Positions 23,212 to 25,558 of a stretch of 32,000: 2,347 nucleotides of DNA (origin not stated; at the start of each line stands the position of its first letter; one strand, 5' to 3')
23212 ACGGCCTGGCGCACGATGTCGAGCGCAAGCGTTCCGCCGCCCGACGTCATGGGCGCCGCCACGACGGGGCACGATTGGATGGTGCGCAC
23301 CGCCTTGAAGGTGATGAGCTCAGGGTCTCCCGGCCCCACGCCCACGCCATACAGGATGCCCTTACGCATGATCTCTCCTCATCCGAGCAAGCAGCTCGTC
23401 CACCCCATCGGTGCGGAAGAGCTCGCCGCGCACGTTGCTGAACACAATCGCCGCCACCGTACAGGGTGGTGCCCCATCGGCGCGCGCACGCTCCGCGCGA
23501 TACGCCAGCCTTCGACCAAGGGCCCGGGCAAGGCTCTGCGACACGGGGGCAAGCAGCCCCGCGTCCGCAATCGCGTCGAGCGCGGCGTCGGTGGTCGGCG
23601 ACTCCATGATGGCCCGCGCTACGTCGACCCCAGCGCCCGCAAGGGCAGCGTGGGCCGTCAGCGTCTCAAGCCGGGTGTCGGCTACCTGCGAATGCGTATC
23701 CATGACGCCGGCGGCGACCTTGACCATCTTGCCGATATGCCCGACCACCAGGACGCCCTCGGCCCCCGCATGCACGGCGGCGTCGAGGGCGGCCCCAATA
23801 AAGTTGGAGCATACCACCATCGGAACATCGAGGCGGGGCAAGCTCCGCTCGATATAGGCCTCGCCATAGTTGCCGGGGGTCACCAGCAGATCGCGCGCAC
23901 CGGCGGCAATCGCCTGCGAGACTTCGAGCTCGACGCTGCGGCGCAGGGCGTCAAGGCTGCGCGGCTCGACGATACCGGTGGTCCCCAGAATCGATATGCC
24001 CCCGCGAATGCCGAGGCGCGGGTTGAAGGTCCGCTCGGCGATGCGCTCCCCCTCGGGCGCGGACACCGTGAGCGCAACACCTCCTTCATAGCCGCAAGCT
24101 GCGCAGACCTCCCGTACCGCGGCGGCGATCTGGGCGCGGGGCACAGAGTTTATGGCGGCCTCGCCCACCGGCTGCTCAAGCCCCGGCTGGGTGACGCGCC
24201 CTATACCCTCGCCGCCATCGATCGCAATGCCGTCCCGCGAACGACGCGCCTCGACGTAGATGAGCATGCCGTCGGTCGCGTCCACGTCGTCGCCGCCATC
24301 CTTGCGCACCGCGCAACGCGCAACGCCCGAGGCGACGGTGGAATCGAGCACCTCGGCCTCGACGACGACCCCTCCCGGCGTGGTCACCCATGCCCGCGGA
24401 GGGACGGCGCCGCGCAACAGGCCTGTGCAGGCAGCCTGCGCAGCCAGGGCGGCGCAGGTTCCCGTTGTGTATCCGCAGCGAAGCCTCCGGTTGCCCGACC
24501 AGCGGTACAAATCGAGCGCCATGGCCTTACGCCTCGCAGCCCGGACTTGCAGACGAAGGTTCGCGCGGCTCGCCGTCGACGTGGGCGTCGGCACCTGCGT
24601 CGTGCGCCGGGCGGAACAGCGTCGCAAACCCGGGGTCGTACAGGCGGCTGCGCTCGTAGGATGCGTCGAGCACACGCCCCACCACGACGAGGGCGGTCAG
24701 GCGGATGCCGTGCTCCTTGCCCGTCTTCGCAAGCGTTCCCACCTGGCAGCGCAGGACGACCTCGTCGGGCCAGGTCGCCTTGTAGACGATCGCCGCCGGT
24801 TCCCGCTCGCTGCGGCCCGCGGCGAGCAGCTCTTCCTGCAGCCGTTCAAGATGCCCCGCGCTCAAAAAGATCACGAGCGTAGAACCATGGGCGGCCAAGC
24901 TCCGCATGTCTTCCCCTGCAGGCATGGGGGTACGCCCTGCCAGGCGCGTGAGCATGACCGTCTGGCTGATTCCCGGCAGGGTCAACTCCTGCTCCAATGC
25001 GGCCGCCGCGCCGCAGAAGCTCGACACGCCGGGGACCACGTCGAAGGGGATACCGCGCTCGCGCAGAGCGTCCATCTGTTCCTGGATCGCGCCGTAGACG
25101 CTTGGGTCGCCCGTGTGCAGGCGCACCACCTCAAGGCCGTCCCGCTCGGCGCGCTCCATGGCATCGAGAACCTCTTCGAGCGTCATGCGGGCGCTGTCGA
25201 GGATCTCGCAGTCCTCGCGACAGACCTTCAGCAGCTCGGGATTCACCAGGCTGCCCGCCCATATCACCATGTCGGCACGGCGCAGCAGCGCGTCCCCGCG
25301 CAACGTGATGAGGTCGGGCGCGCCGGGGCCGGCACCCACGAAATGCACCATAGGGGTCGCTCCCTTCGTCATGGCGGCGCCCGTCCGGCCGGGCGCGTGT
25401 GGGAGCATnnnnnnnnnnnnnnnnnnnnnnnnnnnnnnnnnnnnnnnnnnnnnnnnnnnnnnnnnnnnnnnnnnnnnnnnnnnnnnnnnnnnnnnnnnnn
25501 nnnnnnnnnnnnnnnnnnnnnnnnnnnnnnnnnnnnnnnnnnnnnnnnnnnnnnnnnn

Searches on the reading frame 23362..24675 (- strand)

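Call 64: search_protein_families(library=pfam, proteins=[window:23362-24675:-])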
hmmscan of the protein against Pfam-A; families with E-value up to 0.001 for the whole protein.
window:23362-24675:- (437 aa): 1 family
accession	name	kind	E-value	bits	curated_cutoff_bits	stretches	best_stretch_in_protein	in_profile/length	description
PF01888.22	CbiD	-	6e-87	291.6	25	1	65-323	1-254/254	CbiD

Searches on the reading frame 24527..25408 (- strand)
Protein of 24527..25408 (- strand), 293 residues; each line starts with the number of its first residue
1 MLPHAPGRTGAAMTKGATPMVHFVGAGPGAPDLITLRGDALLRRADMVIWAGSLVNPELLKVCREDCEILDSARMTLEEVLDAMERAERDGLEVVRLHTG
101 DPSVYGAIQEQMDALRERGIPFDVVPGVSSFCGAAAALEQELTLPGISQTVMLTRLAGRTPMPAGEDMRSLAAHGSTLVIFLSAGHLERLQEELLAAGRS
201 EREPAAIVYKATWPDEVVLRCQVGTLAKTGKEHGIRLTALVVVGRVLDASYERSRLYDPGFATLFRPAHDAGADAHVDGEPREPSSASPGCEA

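Call 64: search_protein_families(library=pfam, proteins=[window:24527-25408:-])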
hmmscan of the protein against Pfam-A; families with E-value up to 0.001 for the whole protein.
window:24527-25408:- (293 aa): 2 families
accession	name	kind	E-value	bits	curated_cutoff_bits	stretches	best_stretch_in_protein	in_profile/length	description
PF00590.25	TP_methylase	-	2.4e-50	171.8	27.8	1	20-226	1-211/212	Tetrapyrrole (Corrin/Porphyrin) Methylases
PF04055.27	Radical_SAM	-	0.00052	20.7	29.5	1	73-121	26-79/166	Radical SAM superfamily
